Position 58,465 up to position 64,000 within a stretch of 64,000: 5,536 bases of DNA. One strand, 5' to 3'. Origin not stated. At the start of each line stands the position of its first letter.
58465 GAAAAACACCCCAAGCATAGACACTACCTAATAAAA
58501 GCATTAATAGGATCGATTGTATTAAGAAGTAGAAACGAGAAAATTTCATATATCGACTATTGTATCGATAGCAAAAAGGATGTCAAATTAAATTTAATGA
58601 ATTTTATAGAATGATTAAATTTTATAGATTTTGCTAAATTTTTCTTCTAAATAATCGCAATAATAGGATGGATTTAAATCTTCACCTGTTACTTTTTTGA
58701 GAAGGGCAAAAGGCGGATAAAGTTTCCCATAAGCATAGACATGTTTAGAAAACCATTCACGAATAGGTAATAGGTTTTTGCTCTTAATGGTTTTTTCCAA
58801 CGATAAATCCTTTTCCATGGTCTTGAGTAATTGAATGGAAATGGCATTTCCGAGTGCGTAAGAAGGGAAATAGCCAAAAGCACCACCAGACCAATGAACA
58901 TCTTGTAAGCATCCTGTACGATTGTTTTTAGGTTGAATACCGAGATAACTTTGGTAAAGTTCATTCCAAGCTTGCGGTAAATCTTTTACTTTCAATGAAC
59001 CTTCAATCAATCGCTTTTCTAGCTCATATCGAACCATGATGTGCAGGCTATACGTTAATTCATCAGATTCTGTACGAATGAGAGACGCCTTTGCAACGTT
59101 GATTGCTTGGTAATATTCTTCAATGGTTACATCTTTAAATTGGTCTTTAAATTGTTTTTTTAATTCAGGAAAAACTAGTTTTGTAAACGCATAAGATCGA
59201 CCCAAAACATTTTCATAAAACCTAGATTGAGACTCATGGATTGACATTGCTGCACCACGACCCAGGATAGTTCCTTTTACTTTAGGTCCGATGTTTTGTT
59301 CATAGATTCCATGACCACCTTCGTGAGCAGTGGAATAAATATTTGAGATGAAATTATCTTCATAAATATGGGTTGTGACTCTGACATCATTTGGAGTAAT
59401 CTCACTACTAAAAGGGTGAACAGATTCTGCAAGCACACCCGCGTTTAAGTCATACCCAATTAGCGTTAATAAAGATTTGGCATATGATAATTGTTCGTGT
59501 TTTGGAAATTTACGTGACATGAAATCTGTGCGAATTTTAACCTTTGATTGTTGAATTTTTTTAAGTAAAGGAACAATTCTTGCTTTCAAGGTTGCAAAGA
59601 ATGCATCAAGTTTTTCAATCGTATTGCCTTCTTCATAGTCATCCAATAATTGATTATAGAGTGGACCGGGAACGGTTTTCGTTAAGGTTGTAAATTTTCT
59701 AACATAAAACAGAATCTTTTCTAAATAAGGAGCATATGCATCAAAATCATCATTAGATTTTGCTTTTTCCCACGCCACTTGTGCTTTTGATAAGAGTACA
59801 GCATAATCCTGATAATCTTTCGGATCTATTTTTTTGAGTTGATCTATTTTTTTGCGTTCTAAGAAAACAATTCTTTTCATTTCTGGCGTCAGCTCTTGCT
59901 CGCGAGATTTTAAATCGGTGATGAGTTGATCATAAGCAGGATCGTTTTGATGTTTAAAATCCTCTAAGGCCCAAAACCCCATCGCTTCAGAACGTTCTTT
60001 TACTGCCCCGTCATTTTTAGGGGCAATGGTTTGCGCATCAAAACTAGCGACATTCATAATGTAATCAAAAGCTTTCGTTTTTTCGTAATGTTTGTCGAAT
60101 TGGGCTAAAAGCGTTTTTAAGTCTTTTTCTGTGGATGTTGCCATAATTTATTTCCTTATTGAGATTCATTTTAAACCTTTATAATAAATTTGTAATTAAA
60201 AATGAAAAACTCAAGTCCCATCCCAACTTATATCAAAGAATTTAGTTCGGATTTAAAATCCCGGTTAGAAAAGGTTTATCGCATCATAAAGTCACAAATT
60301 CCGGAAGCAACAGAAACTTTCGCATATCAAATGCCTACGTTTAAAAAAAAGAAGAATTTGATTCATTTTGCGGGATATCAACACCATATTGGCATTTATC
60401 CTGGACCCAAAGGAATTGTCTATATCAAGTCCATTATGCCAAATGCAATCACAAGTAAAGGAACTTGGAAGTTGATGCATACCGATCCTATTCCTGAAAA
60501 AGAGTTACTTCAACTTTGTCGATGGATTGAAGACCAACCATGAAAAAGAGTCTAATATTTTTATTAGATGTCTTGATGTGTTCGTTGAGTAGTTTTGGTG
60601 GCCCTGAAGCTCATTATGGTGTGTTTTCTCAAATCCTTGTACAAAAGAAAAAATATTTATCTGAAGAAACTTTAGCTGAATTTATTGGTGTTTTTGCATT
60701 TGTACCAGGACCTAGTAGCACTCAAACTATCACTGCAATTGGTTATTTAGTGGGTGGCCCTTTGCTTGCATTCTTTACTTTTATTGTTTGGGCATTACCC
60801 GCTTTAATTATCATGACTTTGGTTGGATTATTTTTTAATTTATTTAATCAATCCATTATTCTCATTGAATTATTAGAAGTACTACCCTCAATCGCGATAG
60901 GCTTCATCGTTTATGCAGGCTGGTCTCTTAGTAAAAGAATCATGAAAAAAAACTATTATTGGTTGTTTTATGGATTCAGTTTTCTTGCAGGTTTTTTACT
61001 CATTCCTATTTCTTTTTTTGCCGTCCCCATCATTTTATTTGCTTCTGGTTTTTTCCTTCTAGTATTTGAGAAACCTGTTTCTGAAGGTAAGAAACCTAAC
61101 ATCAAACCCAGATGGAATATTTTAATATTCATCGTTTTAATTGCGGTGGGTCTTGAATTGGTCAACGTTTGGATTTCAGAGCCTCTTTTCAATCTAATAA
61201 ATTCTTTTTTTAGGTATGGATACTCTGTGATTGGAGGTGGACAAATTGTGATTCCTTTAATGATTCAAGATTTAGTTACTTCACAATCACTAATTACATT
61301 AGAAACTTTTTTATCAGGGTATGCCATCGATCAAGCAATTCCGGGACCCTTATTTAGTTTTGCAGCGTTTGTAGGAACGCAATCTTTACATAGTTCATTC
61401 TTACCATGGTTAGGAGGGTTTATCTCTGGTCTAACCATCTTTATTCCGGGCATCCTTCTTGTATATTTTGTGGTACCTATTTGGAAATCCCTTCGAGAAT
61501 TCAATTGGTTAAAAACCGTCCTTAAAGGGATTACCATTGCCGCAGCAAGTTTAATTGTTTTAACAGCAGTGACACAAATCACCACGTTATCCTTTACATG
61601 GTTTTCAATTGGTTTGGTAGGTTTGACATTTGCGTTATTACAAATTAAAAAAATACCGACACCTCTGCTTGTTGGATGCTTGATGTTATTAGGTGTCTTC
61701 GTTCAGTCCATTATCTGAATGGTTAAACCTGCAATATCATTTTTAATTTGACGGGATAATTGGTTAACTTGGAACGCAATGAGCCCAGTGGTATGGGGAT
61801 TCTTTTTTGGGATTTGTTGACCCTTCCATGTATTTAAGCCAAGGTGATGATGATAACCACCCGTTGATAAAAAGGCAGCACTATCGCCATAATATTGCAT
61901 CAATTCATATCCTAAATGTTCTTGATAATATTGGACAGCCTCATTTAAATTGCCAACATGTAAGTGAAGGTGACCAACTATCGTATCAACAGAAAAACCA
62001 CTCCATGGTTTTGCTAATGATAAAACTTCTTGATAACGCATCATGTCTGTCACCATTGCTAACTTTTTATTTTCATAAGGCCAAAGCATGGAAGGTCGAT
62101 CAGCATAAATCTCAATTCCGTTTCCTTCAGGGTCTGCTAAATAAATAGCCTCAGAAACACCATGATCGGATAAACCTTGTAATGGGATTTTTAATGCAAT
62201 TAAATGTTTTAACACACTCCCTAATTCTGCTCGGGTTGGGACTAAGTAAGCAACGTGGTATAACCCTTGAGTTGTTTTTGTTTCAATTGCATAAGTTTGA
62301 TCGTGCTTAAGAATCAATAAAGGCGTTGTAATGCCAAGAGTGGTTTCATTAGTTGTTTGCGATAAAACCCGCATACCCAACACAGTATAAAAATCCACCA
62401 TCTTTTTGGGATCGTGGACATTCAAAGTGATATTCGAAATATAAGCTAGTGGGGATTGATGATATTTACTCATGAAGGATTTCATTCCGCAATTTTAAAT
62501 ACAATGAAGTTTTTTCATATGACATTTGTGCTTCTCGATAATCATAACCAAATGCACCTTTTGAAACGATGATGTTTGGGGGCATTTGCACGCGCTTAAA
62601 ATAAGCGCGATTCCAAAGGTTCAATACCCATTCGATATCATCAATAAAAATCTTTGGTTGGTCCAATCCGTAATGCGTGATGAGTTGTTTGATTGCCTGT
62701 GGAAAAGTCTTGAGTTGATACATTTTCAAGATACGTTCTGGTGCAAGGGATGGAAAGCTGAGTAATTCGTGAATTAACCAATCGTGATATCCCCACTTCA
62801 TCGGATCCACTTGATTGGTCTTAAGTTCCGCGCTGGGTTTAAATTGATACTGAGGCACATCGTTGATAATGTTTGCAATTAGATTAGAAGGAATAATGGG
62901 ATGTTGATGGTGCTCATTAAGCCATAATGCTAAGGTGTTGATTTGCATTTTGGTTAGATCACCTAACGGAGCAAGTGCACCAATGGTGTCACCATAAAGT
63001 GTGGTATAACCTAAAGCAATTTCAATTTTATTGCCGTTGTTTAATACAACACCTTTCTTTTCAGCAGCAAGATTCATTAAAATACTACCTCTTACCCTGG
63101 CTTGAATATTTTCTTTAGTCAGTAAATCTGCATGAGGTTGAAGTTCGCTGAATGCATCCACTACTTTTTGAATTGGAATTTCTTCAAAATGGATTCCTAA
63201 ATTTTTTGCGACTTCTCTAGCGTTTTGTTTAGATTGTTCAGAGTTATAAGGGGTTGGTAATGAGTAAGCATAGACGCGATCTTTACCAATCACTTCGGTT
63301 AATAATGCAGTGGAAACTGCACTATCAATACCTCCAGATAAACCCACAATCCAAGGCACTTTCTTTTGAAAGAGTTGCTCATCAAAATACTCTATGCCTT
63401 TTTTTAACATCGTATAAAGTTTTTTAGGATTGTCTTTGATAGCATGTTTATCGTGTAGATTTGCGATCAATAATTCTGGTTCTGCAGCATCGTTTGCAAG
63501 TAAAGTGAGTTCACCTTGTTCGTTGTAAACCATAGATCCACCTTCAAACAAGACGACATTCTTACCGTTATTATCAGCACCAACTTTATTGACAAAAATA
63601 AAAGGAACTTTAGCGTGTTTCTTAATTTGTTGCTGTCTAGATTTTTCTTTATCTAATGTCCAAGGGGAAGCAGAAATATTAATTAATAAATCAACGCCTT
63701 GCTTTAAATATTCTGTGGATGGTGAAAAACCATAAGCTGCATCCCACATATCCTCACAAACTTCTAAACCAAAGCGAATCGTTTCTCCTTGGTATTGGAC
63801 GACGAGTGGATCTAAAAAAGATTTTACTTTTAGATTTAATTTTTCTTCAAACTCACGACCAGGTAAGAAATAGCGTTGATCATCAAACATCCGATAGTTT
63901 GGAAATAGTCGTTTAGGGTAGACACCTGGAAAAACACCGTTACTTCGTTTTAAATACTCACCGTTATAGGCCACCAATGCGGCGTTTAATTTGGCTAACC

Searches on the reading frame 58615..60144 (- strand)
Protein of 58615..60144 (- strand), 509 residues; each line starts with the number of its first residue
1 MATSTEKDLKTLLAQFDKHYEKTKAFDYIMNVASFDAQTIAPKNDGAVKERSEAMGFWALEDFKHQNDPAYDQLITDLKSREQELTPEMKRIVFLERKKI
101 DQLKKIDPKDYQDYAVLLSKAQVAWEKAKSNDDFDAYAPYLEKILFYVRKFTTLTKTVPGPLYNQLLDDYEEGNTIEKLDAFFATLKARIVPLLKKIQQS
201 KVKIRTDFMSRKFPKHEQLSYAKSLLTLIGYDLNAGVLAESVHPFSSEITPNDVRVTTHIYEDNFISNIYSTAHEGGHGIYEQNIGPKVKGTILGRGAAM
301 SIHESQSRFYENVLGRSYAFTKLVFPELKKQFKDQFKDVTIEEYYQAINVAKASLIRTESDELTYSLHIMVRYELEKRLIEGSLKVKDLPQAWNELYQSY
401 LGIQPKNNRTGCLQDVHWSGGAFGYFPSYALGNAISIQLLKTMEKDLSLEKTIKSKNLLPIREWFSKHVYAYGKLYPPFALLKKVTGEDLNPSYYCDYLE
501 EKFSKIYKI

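Call 21: search_protein_families(library=pfam, proteins=[window:58615-60144:-], max_evalue=0.00001)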
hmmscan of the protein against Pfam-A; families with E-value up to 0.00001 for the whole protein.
window:58615-60144:- (509 aa): 1 family
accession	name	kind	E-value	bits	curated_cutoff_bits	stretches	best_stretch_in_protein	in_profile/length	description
PF02074.21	Peptidase_M32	-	1.6e-162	542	25.1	1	16-503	2-489/489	Carboxypeptidase Taq (M32) metallopeptidase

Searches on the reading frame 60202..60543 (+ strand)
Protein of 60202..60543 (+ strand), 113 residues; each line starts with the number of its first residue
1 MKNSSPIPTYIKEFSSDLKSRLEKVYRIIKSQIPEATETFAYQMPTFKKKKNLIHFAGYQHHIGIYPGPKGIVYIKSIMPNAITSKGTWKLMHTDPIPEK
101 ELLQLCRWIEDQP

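Call 21: search_protein_families(library=pfam, proteins=[window:60202-60543:+], max_evalue=0.00001)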
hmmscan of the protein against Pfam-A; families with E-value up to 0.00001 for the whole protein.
window:60202-60543:+ (113 aa): 1 family
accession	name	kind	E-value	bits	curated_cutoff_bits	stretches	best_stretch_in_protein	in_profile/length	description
PF08818.16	DUF1801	-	2.2e-08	34.8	27.2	1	19-107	2-82/85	Domain of unknown function (DU1801)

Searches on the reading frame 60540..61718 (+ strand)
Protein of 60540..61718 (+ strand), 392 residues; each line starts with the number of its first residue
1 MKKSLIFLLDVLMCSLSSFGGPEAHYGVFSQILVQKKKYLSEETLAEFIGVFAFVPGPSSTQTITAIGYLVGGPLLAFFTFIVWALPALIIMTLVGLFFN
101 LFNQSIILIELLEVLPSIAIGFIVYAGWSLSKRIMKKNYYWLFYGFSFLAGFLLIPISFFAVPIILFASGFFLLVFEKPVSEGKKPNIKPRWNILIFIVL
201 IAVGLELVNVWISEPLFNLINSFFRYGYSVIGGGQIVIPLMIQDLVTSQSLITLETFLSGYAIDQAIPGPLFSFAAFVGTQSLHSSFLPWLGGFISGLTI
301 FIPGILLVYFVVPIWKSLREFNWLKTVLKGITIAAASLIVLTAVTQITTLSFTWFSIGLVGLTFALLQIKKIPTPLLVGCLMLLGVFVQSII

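Call 21: search_protein_families(library=pfam, proteins=[window:60540-61718:+], max_evalue=0.00001)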
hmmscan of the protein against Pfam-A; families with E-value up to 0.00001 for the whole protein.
window:60540-61718:+ (392 aa): 1 family
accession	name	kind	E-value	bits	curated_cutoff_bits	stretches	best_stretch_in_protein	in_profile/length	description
PF02417.20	Chromate_transp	-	6.1e-53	179.7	28.6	2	218-385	2-165/166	Chromate transporter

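Call 77: find_encoding_contigs(protein=window:60540-61718:+, flank=10000, max_places=3)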
Protein window:60540-61718:+ (392 aa): 1 contig read that carries it; 1 place shown.
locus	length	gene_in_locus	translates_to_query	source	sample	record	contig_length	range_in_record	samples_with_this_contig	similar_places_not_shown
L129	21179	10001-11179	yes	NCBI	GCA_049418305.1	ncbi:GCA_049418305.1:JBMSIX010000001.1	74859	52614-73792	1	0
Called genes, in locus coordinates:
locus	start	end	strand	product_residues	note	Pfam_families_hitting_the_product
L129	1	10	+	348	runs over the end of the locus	PF00368:HMG-CoA_red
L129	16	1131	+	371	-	PF01154:HMG_CoA_synt_N, PF00195:Chal_sti_synt_N (weak), PF08540:HMG_CoA_synt_C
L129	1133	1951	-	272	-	PF00106:adh_short, PF08659:KR, PF13561:adh_short_C2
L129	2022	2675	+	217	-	PF12710:HAD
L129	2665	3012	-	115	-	-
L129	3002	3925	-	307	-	PF09992:NAGPA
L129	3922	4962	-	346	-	PF00535:Glycos_transf_2, PF04138:GtrA_DPMS_TM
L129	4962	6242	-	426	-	PF07613:DUF1576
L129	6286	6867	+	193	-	PF00293:NUDIX (weak)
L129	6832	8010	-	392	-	PF07690:MFS_1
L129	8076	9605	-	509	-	PF02074:Peptidase_M32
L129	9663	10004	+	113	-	PF08818:DUF1801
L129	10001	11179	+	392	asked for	PF02417:Chromate_transp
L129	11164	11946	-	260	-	PF00903:Glyoxalase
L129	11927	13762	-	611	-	PF00795:CN_hydrolase, PF02540:NAD_synthase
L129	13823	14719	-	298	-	PF00892:EamA, PF08627:CRT-like (weak), PF00892:EamA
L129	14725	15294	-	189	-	PF01174:SNO, PF07685:GATase_3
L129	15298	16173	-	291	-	PF01680:SOR_SNZ, PF05690:ThiG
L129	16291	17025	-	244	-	PF02674:Colicin_V (weak)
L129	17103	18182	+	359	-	PF01545:Cation_efflux, PF16916:ZT_dimer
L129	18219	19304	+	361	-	PF13641:Glyco_tranf_2_3, PF00535:Glycos_transf_2, PF10111:Glyco_tranf_2_2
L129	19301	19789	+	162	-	PF18927:CrtO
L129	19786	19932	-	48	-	-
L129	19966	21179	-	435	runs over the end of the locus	PF00890:FAD_binding_2 (weak), PF01266:DAO (faint), PF01593:Amino_oxidase, PF03486:HI0933_like (faint), PF07992:Pyr_redox_2 (weak), PF12831:FAD_oxidored (weak), PF13450:NAD_binding_8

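Call 79: search_protein_families(library=ncbifam, proteins=[L129:18219-19304:+, L129:19301-19789:+, L129:19966-21177:-], max_evalue=0.00001)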
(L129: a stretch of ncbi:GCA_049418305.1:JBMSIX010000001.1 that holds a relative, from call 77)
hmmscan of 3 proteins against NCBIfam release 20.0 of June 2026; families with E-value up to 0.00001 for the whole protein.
L129:18219-19304:+ (361 aa): 15 families
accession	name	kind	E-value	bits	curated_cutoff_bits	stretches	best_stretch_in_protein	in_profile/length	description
NF045692.1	OglycostaseCruG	equivalog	1.1e-25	90.4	600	1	27-260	33-273/386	2'-O-glycosyltransferase CruG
TIGR03469.1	HpnB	hypoth_equivalog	2.5e-22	79.4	379.25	1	29-358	38-383/386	hopene-associated glycosyltransferase HpnB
TIGR04283.1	glyco_like_mftF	equivalog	2.4e-21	76.4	182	1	37-226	1-172/221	TIGR04283 family arsenosugar biosynthesis glycosyltransferase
NF010496.0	PRK13915.1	equivalog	2.4e-19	69.6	262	1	31-127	27-129/307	glucosyl-3-phosphoglycerate synthase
NF007482.0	PRK10073.1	equivalog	2.1e-13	50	423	1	34-127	5-98/334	glycosyltransferase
TIGR03965.1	mycofact_glyco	equivalog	9.6e-13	47.8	280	1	32-127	72-167/467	mycofactocin biosynthesis glycosyltransferase MftF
TIGR03937.1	PgaC_IcaA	equivalog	2.7e-12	46.3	422.3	1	27-142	37-153/407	poly-beta-1,6-N-acetyl-D-glucosamine synthase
NF041875.1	EPS_EpsD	equivalog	2.6e-11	43.5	370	1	37-220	1-186/325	exopolysaccharide biosynthesis glycosyltransferase EpsD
NF038302.1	EPS_HpsE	equivalog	2.5e-09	36.5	300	1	36-142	2-114/307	hormogonium polysaccharide biosynthesis glycosyltransferase HpsE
TIGR04182.1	glyco_TIGR04182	equivalog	5.4e-09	35.9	325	1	37-126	2-84/293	S-layer glycoprotein N-glycosyltransferase AglJ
NF038299.1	EPS_HpsN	equivalog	8.7e-08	31.5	425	1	36-141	2-108/317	hormogonium polysaccharide biosynthesis glycosyltransferase HpsN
NF007986.1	PRK10714.1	equivalog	1.5e-07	30.8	529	1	32-125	3-101/316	undecaprenyl-phosphate 4-deoxy-4-formamido-L-arabinose transferase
NF047683.1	TeichurnBiosyTuaG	equivalog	1.8e-07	31.1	400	1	35-148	6-120/252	teichuronic acid biosynthesis protein TuaG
NF047588.1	GlcsyltransPgfSStrep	equivalog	5.3e-07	29.1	500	1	36-140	2-111/308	glycosyltransferase PgfS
NF050050.1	ProtGlycPglI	equivalog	8.4e-07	28.6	500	1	35-140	2-109/306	GalNAc(5)-diNAcBac-PP-undecaprenol beta-1,3-glucosyltransferase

L129:19301-19789:+ (162 aa): 0 families

L129:19966-21177:- (403 aa): 5 families
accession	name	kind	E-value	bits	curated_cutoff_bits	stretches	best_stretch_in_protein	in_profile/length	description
TIGR02734.1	crtI_fam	subfamily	9.1e-71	239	238.1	1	1-403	29-434/504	phytoene desaturase family protein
NF058655.1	CrtID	equivalog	1.3e-63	215.5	640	1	1-403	29-427/478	bifunctional phytoene desaturase/3,4-desaturase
NF042421.1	hydcarot_desat_CrtD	equivalog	3.2e-52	177.6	500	1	1-403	32-429/487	1-hydroxycarotenoid 3,4-desaturase CrtD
NF045637.1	carotdesatCrtDProt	equivalog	4.6e-49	167.3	580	1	2-400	30-426/485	1-hydroxycarotenoid 3,4-desaturase CrtD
TIGR02730.1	carot_isom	equivalog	5.3e-12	45.3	586.9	1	12-392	42-424/493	carotenoid isomerase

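Call 81: find_homologous_proteins(query=L129:18219-19304:+, max_evalue=1e-40)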
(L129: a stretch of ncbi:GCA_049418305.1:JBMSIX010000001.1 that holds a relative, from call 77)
Query L129:18219-19304:+ (361 aa): 1572 proteins with E <= 1e-40 among 8000 candidates; the best 120 are listed.
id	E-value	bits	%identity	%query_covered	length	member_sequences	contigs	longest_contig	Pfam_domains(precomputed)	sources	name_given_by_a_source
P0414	3.6e-235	798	97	100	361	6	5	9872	PF10111.15,PF13641.13,PF00535.33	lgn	-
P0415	2.5e-195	667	79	100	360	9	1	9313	PF10111.15,PF13641.13,PF00535.33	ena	-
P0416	1.3e-187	642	78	100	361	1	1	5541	PF13641.13,PF00535.33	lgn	-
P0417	4.0e-161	554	66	100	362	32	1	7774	PF10111.15,PF13641.13,PF00535.33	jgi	jgi:4,4'-diaponeurosporenoate glycosyltransferase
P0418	6.9e-157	540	65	100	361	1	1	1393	PF10111.15,PF13641.13,PF00535.33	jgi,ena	-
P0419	8.0e-157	540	64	100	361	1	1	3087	PF10111.15,PF13641.13,PF00535.33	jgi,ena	-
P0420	9.2e-156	537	64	100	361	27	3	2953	PF10111.15,PF13641.13,PF00535.33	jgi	jgi:4,4'-diaponeurosporenoate glycosyltransferase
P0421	1.3e-155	536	64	100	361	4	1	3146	PF10111.15,PF13641.13,PF00535.33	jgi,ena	-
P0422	4.5e-155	534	65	98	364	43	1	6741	PF10111.15,PF13641.13,PF00535.33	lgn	-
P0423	5.6e-155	534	64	100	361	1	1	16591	PF10111.15,PF13641.13,PF00535.33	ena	-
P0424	1.2e-154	533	63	100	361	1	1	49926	PF10111.15,PF13506.14,PF00535.33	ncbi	-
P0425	2.1e-154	532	63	100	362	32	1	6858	PF13506.14,PF00535.33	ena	-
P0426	3.3e-154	532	64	100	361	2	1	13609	PF10111.15,PF13641.13,PF00535.33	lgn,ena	-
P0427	3.9e-154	531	64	100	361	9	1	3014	PF10111.15,PF13641.13,PF00535.33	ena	-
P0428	5.3e-154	531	63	100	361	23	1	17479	PF10111.15,PF13641.13,PF00535.33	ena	-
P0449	8.7e-150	517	65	100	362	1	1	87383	PF10111.15,PF13641.13,PF00535.33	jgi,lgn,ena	jgi:4,4'-diaponeurosporenoate glycosyltransferase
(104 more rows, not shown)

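Call 82: find_encoding_contigs(protein=P0414, flank=10000, max_places=3)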
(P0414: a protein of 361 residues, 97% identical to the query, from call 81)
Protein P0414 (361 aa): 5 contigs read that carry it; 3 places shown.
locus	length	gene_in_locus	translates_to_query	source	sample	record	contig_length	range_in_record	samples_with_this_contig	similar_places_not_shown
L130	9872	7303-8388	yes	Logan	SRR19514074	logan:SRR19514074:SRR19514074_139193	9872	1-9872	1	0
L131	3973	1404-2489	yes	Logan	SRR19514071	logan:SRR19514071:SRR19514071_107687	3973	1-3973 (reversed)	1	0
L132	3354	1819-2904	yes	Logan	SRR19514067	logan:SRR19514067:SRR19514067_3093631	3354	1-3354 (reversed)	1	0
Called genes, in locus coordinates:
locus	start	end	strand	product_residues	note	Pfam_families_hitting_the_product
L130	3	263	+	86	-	?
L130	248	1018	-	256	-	PF00903:Glyoxalase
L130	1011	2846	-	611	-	PF00795:CN_hydrolase, PF02540:NAD_synthase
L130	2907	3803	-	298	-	PF00892:EamA, PF08627:CRT-like (weak), PF00892:EamA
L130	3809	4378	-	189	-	PF01174:SNO, PF01965:DJ-1_PfpI (weak), PF07685:GATase_3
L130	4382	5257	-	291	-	PF01680:SOR_SNZ, PF05690:ThiG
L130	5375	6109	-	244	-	PF02674:Colicin_V (weak)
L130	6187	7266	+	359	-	PF01545:Cation_efflux, PF16916:ZT_dimer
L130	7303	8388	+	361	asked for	PF13641:Glyco_tranf_2_3, PF00535:Glycos_transf_2, PF10111:Glyco_tranf_2_2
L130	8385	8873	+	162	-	PF18927:CrtO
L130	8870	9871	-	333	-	?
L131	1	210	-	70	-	?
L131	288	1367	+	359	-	PF01545:Cation_efflux, PF16916:ZT_dimer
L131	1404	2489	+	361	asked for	PF13641:Glyco_tranf_2_3, PF00535:Glycos_transf_2, PF10111:Glyco_tranf_2_2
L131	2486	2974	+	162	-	PF18927:CrtO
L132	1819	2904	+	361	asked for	PF13641:Glyco_tranf_2_3, PF00535:Glycos_transf_2, PF10111:Glyco_tranf_2_2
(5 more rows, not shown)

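Call 83: find_encoding_contigs(protein=P0449, flank=10000, max_places=1)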
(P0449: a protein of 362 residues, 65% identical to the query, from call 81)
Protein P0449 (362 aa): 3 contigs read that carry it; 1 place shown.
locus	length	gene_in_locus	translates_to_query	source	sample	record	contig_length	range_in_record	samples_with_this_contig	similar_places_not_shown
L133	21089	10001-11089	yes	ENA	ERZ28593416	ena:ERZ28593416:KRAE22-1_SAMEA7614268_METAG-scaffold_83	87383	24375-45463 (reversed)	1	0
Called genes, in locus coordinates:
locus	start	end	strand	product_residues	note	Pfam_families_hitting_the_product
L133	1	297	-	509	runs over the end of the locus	PF02074:Peptidase_M32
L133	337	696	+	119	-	PF08818:DUF1801 (weak)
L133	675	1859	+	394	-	PF02417:Chromate_transp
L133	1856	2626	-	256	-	PF00903:Glyoxalase (weak)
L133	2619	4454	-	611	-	PF00795:CN_hydrolase, PF02540:NAD_synthase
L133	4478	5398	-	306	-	PF00892:EamA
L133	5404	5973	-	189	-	PF01174:SNO, PF03575:Peptidase_S51 (weak), PF00117:GATase (weak), PF07685:GATase_3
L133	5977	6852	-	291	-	PF01680:SOR_SNZ, PF05690:ThiG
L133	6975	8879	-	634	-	PF25390:WD40_RLD, PF13540:RCC1_2 (faint), PF25390:WD40_RLD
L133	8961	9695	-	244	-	PF02674:Colicin_V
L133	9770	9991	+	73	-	-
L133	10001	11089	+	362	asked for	PF00535:Glycos_transf_2, PF10111:Glyco_tranf_2_2 (faint), PF13641:Glyco_tranf_2_3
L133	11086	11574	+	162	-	PF18927:CrtO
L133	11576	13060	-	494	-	PF00890:FAD_binding_2 (faint), PF01266:DAO (faint), PF01593:Amino_oxidase, PF07992:Pyr_redox_2 (weak), PF12831:FAD_oxidored (weak), PF13450:NAD_binding_8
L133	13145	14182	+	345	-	PF00730:HhH-GPD, PF00633:HHH (weak), PF14815:NUDIX_4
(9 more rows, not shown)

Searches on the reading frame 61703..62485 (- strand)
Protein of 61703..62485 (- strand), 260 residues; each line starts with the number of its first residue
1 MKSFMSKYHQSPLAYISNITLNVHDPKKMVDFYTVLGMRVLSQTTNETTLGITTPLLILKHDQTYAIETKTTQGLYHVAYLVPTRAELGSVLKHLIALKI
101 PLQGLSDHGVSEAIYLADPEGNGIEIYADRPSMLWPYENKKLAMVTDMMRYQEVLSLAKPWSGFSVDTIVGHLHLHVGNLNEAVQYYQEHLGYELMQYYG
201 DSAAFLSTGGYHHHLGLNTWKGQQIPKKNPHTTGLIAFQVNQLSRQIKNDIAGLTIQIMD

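Call 21: search_protein_families(library=pfam, proteins=[window:61703-62485:-], max_evalue=0.00001)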
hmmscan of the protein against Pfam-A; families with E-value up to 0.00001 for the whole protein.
window:61703-62485:- (260 aa): 1 family
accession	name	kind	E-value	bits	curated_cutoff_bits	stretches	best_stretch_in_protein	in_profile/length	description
PF00903.31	Glyoxalase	-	7.6e-18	65.5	20.6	2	16-126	2-121/121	Glyoxalase/Bleomycin resistance protein/Dioxygenase superfamily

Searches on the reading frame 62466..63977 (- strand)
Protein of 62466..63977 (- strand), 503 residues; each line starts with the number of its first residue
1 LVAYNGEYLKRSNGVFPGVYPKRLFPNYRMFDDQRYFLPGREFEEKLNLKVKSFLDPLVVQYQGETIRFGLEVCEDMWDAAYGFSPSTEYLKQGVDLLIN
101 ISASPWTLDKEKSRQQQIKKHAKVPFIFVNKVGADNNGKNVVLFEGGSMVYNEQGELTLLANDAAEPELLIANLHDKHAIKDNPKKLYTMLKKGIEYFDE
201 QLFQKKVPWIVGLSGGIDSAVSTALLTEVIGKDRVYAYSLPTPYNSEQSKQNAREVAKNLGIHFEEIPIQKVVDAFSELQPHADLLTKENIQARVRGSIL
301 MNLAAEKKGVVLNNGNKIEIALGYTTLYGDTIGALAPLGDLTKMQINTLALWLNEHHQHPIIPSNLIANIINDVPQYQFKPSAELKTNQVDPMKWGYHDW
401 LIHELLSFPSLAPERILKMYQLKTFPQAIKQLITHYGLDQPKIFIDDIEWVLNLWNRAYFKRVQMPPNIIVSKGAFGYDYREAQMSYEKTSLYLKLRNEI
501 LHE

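Call 21: search_protein_families(library=pfam, proteins=[window:62466-63977:-], max_evalue=0.00001)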
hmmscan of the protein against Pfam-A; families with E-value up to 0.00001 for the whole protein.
window:62466-63977:- (503 aa): 1 family
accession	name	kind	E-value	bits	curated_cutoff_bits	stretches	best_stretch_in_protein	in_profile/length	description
PF02540.23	NAD_synthase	-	4.3e-45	154.2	21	1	209-407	21-203/242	NAD synthase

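Call 75: find_encoding_contigs(protein=window:62466-63977:-, flank=10000, max_places=2)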
Protein window:62466-63977:- (503 aa): no gene with exactly this product is on record in the collection.
